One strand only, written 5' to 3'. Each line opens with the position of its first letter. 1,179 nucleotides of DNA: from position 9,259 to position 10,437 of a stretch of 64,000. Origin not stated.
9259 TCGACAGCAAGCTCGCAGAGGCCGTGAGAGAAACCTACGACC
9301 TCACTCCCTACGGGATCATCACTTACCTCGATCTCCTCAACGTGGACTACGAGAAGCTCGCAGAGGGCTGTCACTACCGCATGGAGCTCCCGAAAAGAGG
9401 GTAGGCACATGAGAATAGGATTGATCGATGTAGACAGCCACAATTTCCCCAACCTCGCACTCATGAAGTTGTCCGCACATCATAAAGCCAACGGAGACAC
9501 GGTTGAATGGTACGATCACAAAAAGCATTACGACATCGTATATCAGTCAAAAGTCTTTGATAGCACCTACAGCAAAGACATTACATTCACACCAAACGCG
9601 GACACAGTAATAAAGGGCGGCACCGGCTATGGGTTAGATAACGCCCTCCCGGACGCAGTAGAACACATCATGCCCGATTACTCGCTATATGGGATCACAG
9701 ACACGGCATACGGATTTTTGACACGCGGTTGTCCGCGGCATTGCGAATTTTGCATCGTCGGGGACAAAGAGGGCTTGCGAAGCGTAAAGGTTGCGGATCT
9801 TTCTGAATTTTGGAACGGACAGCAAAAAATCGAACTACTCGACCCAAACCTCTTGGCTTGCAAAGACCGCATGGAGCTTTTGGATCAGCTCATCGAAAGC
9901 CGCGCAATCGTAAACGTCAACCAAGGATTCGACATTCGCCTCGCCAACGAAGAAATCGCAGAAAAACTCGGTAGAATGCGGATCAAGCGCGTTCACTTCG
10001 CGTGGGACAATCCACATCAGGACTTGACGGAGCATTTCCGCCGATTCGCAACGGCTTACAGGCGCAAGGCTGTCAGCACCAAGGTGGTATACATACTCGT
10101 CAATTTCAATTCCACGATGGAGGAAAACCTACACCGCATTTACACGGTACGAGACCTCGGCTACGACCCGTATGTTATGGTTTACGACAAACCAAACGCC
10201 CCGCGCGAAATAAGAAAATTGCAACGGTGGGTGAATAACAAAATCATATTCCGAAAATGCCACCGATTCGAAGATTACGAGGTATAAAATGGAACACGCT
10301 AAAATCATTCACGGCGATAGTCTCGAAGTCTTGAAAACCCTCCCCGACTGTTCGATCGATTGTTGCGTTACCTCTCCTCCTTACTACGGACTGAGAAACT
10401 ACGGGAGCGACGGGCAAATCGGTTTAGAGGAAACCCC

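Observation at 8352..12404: Translationally coupled metK - radical SAM - DNA methyltransferase - radical SAM operon: candidate SAM-fuelled nucleic-acid modification module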

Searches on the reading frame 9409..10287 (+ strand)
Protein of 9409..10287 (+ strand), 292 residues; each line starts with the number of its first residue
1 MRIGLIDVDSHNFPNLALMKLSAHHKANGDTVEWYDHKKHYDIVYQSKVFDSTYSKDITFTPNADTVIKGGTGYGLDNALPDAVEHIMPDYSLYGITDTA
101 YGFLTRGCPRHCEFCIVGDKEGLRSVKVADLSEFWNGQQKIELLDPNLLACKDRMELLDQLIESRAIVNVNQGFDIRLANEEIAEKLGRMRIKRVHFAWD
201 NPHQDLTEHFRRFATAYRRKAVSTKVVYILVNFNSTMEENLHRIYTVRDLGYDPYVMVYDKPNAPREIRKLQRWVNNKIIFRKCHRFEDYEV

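Call 4: search_protein_families(library=ncbifam, proteins=[window:9409-10287:+], max_evalue=0.01)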
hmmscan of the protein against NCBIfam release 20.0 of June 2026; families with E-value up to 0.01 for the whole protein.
window:9409-10287:+ (292 aa): 0 families

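Call 5: search_protein_families(library=phrogs, proteins=[window:9409-10287:+], max_evalue=0.001)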
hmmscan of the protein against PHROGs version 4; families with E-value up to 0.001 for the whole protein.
window:9409-10287:+ (292 aa): 1 family
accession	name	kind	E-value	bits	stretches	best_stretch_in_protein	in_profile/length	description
phrog_9298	-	other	2.5e-109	366.3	1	1-291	1-295/305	radical SAM domain protein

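Call 6: search_protein_families(library=pfam, proteins=[window:9409-10287:+], max_evalue=0.01)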
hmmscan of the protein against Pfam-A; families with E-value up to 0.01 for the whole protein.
window:9409-10287:+ (292 aa): 1 family
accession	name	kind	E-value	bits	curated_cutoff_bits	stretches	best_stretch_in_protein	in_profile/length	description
PF04055.27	Radical_SAM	-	0.00017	22.2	29.5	1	104-241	3-116/166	Radical SAM superfamily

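Call 9: search_solved_structures(query=window:9409-10287:+, max_evalue=1, show_alignments=2)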
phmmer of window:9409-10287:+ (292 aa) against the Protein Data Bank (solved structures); distinct sequences matched with E-value up to 1: 3.
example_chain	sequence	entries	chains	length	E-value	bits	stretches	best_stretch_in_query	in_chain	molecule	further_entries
8b0y_A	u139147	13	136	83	0.25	13.8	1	238-268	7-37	Carboxysome shell vertex protein CsoS4A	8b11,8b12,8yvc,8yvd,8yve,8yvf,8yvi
2rcf_A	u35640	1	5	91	0.27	13.7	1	238-268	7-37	Unidentified carboxysome polypeptide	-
7ckb_AA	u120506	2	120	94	0.31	13.5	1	238-268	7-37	Unidentified carboxysome polypeptide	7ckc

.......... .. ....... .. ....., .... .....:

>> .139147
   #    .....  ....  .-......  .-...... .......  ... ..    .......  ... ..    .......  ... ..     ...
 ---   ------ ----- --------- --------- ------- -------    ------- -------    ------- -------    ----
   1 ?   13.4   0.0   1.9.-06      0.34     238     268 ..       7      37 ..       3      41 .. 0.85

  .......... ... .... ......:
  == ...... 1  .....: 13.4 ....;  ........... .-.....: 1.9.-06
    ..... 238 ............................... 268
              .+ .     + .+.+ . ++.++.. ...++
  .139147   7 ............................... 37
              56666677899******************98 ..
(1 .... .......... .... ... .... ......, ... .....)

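Call 11: find_homologous_proteins(query=window:9409-10287:+)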
Query window:9409-10287:+ (292 aa): 8000 proteins with E <= 0.001 among 8000 candidates; the best 120 are listed.
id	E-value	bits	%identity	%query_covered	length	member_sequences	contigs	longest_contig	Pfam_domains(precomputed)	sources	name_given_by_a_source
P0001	3.6e-174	596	86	100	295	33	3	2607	-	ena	-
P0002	6.5e-174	595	85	100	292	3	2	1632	-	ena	-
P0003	9.8e-174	595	87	99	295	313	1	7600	-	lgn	-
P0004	1.4e-173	594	86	100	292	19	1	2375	-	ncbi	-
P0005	2.3e-173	593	84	100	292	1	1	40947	-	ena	-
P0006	2.6e-173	593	85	100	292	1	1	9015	-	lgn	-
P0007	9.5e-173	591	85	100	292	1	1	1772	-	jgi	-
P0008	1.9e-172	590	85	99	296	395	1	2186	-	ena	-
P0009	1.3e-170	584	82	100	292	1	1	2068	-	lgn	-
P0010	3.8e-170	583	84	100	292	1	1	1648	-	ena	-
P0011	2.6e-168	577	84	100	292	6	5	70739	-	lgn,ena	-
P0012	5.9e-168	576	83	99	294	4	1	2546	-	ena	-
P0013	1.0e-167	575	83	99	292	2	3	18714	-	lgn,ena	-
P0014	1.9e-167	574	84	100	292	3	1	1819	-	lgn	-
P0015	4.3e-166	569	82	100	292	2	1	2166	-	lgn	-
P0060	8.2e-155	532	77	99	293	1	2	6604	PF04055.28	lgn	-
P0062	2.2e-154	531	76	100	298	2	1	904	PF04055.28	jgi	jgi:hypothetical protein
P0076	4.0e-152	524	75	100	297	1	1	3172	PF04055.28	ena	-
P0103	3.2e-150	517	74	100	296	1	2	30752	PF04055.28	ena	-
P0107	8.1e-150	516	75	100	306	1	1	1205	PF04055.28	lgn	-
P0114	3.1e-149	514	75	100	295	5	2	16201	PF04055.28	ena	-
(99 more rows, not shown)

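Call 13: find_related_loci(query=window:9409-10287:+, collection=viral_contigs, flank=6000)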
Query window:9409-10287:+ (292 aa) in viral_contigs; peptide patterns used: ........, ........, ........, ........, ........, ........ (x = any residue, [..] = any of these).
69 stretches matched a pattern; 65 encode a relative of the query (tblastn E <= 1e-3); 65 distinct loci.
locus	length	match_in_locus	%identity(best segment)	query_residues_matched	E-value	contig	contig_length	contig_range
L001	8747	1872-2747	87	1-292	8e-178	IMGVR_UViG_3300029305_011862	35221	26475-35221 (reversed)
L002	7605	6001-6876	87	1-292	7e-178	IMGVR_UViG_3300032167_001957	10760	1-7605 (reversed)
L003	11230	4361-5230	85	1-290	4e-175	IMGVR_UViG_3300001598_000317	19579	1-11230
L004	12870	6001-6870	86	1-290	2e-174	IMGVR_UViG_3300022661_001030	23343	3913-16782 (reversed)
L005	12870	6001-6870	86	1-290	2e-174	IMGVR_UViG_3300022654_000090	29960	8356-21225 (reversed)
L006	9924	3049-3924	87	1-292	8e-178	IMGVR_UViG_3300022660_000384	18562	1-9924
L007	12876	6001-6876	63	1-290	5e-122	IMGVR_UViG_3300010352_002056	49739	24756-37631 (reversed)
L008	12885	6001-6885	63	1-291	1e-120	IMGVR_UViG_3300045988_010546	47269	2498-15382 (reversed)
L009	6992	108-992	63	1-291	1e-120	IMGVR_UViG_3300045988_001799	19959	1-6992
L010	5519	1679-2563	63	1-291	3e-120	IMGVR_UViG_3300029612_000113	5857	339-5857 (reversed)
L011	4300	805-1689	62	1-291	1e-121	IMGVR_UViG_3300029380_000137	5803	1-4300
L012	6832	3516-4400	62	1-291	3e-119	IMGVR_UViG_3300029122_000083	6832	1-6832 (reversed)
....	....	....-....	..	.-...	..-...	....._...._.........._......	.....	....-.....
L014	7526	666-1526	59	1-290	8e-115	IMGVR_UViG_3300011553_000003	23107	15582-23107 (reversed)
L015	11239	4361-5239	60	1-291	1e-114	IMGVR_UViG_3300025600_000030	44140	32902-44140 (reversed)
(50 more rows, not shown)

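Call 20: search_solved_structures(query=A1, max_evalue=5, show_alignments=3)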
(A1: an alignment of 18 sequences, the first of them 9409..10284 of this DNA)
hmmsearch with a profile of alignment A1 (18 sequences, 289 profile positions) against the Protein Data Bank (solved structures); distinct sequences matched with E-value up to 5: 15.
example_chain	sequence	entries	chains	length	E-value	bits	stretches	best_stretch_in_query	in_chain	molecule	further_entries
7mjv_A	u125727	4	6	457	0.0047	19.5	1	100-148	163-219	tRNA-2-methylthio-N(6)-dimethylallyladenosine synthase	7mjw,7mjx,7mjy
7mjz_A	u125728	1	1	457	0.0051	19.4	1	100-148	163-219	tRNA-2-methylthio-N(6)-dimethylallyladenosine synthase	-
2qgq_A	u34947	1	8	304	0.039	16.5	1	97-144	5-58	Protein TM_1862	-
4jc0_A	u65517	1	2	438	0.05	16.2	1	96-144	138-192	Ribosomal protein S12 methylthiotransferase RimO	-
9pew_K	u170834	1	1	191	0.22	14.1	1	177-280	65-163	ATP synthase subunit b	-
6j5i_b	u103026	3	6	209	0.25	13.9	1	177-280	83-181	ATP synthase peripheral stalk-membrane subunit b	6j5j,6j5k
6zmr_b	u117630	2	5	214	0.26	13.8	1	177-280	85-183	ATP synthase peripheral stalk-membrane subunit b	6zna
9bxu_V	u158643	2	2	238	0.27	13.8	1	177-280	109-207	ATP synthase subunit b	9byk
9pex_K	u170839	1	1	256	0.32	13.5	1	177-280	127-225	ATP synthase subunit b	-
9ccb_A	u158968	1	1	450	0.57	12.7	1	102-122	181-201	Radical SAM core domain-containing protein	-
4b2q_T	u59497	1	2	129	0.8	12.2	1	177-280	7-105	ATP SYNTHASE SUBUNIT B, MITOCHONDRIAL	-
5ara_T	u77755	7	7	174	0.83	12.2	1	177-280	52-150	ATP SYNTHASE F(0) COMPLEX SUBUNIT B1, MITOCHONDRIAL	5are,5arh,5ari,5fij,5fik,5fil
2cly_A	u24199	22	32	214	1.4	11.5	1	177-280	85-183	ATP SYNTHASE B CHAIN, MITOCHONDRIAL | ATP synthase F(0) complex subunit B1, mitochondrial | ATP synthase peripheral stalk subunit b, mitochondrial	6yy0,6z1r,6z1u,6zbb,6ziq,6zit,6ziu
9szu_A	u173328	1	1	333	1.4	11.4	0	139-204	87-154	PLZ2.3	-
9vpb_Ab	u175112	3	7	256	2.1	10.9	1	177-280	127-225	ATP synthase peripheral stalk subunit b, mitochondrial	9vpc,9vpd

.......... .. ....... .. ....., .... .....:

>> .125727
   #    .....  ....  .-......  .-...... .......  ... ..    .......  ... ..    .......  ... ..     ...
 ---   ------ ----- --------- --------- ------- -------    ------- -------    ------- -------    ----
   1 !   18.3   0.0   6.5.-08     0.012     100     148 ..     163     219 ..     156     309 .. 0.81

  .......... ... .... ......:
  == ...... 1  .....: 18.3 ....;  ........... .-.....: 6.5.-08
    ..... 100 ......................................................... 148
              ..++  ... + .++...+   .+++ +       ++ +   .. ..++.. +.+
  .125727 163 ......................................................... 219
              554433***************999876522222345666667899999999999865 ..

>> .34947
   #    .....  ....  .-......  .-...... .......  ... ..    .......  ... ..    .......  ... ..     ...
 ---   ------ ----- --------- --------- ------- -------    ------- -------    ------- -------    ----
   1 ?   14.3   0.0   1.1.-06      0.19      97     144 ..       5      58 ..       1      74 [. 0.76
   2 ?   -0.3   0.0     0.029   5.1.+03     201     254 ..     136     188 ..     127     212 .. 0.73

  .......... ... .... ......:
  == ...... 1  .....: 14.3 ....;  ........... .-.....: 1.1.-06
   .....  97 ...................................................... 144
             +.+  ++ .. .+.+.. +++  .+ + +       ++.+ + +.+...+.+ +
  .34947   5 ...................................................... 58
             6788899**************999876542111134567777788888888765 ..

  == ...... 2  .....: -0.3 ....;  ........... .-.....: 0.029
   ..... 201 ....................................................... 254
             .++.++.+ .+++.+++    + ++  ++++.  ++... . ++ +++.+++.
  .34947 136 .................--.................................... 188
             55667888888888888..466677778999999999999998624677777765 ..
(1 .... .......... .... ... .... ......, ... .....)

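Call 26: find_homologous_proteins(query=A1)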
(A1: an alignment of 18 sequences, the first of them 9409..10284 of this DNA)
Query A1 (18 sequences) (292 aa, profile of the alignment): 8000 proteins with E <= 0.001 among 8000 candidates; the best 120 are listed.
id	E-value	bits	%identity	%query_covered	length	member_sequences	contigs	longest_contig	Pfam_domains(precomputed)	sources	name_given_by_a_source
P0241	8.2e-139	480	60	99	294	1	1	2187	-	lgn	-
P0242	8.8e-139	480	60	99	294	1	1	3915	-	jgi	jgi:hypothetical protein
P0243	9.3e-139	480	60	99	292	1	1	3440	-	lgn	-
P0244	2.8e-138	478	59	99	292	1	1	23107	-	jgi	-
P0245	3.0e-138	478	63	99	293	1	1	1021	-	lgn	-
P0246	3.5e-138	478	62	100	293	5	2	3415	-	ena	-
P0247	5.4e-138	477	64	99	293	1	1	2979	-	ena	-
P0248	5.7e-138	477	63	99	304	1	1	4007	-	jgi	-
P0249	7.8e-138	477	63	99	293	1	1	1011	-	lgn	-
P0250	8.8e-138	477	63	99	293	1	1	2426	-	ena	-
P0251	1.4e-137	476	63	99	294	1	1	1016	-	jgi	-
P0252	3.4e-137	475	57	99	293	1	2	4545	-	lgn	-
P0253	4.2e-137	474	58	100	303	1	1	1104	-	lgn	-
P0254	5.6e-137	474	63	99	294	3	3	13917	-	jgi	-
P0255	5.8e-137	474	64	100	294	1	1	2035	-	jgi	jgi:hypothetical protein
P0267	5.1e-136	471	60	100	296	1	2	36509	PF04055.28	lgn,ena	-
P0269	5.7e-136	471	58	100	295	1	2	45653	PF04055.28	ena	-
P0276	1.0e-135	470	58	99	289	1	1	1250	PF04055.28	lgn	-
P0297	2.7e-135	468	56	99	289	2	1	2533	PF04055.28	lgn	-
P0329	1.2e-134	466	57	100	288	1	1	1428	PF04055.28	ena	-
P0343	2.1e-134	465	58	99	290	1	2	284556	PF04055.28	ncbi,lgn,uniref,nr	ncbi:hypothetical protein SAMN02745163_02080 [Clostridium cavendishii DSM 21758]|uniref:Radical SAM 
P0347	2.6e-134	465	58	99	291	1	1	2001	PF04055.28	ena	-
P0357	4.3e-134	464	57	100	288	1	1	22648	PF04055.28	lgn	-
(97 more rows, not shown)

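Call 38: predict_structure(alignment_id=A2)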
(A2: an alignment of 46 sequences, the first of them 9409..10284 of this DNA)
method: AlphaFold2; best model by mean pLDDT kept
length: 292 residues; sequences in the alignment: 46
mean_pLDDT: 89.0   pTM: 0.86
mean pLDDT of the five models: 89.0, 88.9, 88.6, 88.3, 87.5
residues with pLDDT >= 90: 200; 70-90: 65; 50-70: 25; < 50: 2
segments of 3 or more residues with pLDDT < 50: none
pLDDT, mean of each block of 10 residues (from residue 1): 86 84 97 96 84 68 88 63 91 96 89 76 89 97 92 97 96 92 93 92 94 81 82 94 96 94 94 95 91 61
secondary structure, 60 per line:
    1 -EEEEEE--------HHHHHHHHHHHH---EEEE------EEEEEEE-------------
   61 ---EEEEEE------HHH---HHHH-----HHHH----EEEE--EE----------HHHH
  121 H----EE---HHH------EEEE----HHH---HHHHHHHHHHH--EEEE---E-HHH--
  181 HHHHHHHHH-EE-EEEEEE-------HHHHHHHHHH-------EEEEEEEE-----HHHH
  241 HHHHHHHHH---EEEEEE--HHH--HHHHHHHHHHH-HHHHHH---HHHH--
elements in order: E2-7 H16-27 E31-34 E41-47 E64-69 H82-85 H91-94 E99-102 H117-121 E140-143 H154-164 E167-170 H181-189 E194-199 H207-216 E224-231 H237-249 E253-258 H266-276 H278-283 H287-290

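Call 42: fold_search(model_id=the predicted structure, library=pdb)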
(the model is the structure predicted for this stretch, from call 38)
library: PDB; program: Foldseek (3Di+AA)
matches with E <= 10: 1243; with E <= 0.001: 1
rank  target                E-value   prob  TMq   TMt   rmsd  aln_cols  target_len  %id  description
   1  6fd2_A                2.0e-05  1.00  0.59  0.40   6.8       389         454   14  Radical SAM 1,2-diol dehydratase AprD4 in complex with its substrate paromamine (released 2018-01-17)
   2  2ayx_MODEL_1_A        3.9e-03  0.80  0.23  0.26  16.9       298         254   15  Solution structure of the E.coli RcsC C-terminus (residues 700-949) containing linker region and phosphoreceiv (released 2006-09-26)
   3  6npj_B                7.4e-03  0.30  0.19  0.15  20.2       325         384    9  Structure of the NKCC1 CTD (released 2019-07-31)
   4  2qkf_C                8.3e-03  0.77  0.28  0.31  16.0       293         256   14  Crystal structure of 3-deoxy-d-manno-octulosonate 8-phosphate synthase (KDO8PS) from Neisseria meningitidis (released 2008-07-01)
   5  3ivs_A                8.8e-03  0.99  0.30  0.25   5.5       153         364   10  Homocitrate Synthase Lys4 (released 2009-09-22)
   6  9c19_C                9.9e-03  1.00  0.41  0.41   5.4       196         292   14  Structure of human LIAS (released 2025-07-09)
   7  8trw_A                9.9e-03  1.00  0.40  0.40   7.9       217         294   14  Structure of human LIAS (released 2025-06-11)
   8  8tsk_A                1.1e-02  1.00  0.41  0.41   5.7       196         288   14  Structure of human LIAS in the presence of 5'-deoxyadenosine and octanoyl-modified peptide (released 2025-06-11)
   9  7n3n_A                1.3e-02  0.25  0.18  0.08  19.1       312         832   11  CryoEM structure of human NKCC1 state Fu-I (released 2022-09-28)
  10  8tsk_B                1.4e-02  0.99  0.36  0.37   6.5       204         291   12  Structure of human LIAS in the presence of 5'-deoxyadenosine and octanoyl-modified peptide (released 2025-06-11)
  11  5exi                  1.5e-02  1.00  0.41  0.43   7.1       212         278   12  Crystal structure of M. tuberculosis lipoyl synthase at 2.28 A resolution (released 2016-08-10)
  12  2egz_A                1.5e-02  0.92  0.25  0.31   6.0       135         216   13  Crystal structure of the 3-dehydroquinate dehydratase from Aquifex aeolicus VF5 (released 2007-09-04)
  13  5v1t_A                2.1e-02  1.00  0.44  0.31   4.9       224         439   11  Crystal structure of Streptococcus suis SuiB bound to precursor peptide SuiA (released 2017-08-30)
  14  2yds_A                2.3e-02  0.38  0.25  0.16  13.4       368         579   14  CpOGA D298N in complex with TAB1-derived O-GlcNAc peptide (released 2012-03-14)
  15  8ugo_A                2.4e-02  0.99  0.36  0.36   6.8       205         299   12  Structure of the complex between Human LIAS and H-protein in the presence of 5'-deoxyadenosine (released 2025-07-09)
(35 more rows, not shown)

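Call 44: search_protein_families(library=padloc, proteins=[window:9409-10287:+], max_evalue=0.01)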
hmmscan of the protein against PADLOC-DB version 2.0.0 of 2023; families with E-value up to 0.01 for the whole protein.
window:9409-10287:+ (292 aa): 0 families

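Call 47: fold_search(model_id=the predicted structure, library=viral)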
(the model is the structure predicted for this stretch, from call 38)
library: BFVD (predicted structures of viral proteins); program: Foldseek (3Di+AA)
matches with E <= 10: 690; with E <= 0.001: 8
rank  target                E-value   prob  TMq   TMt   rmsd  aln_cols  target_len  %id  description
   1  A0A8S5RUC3            2.6e-07  1.00  0.54  0.44   6.7       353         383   17  (no name in the UniProt tables at hand)
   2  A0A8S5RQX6            9.3e-07  1.00  0.42  0.41   8.1       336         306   14  (no name in the UniProt tables at hand)
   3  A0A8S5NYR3            3.0e-06  1.00  0.23  0.46  15.6       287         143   28  Uncharacterized protein [Siphoviridae sp. ctckI12]
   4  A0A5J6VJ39            1.6e-05  1.00  0.57  0.37   7.7       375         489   12  tRNA (N(6)-L-threonylcarbamoyladenosine(37)-C(2))-methylthiotransferase [Megaviridae environmental sample]
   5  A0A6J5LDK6            9.0e-05  1.00  0.55  0.34   8.9       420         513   10  Radical SAM [uncultured Caudovirales phage]
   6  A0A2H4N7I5            1.3e-04  1.00  0.51  0.34   7.1       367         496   12  (no name in the UniProt tables at hand)
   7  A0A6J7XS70            3.3e-04  1.00  0.54  0.28   9.2       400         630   12  B12-binding_like domain containing protein [uncultured Caudovirales phage]
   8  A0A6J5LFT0            8.9e-04  1.00  0.49  0.30  10.5       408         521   11  COG1032 Fe-S oxidoreductase [uncultured Caudovirales phage]
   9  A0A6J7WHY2            3.8e-03  1.00  0.41  0.32   7.5       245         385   13  Radical_SAM domain containing protein [uncultured Caudovirales phage]
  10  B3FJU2                5.1e-03  0.99  0.36  0.35   6.9       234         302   12  Radical SAM core domain-containing protein [Pseudomonas phage 201phi2-1]
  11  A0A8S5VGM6            5.8e-03  1.00  0.43  0.37   6.8       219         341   12  Tungsten cofactor oxidoreductase radical SAM maturase [Myoviridae sp. ctkfK18]
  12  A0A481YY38            7.8e-03  0.28  0.16  0.07  16.1       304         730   10  Glycosyl transferase [Marseillevirus LCMAC202]
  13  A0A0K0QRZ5            1.2e-02  0.99  0.42  0.47   4.8       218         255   12  Radical SAM protein [Citrobacter phage IME-CF2]
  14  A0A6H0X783            1.7e-02  0.94  0.29  0.23   9.6       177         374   16  (no name in the UniProt tables at hand)
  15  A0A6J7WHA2            1.7e-02  0.92  0.37  0.28  10.3       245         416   16  4Fe-4S single cluster domain containing protein [uncultured Caudovirales phage]
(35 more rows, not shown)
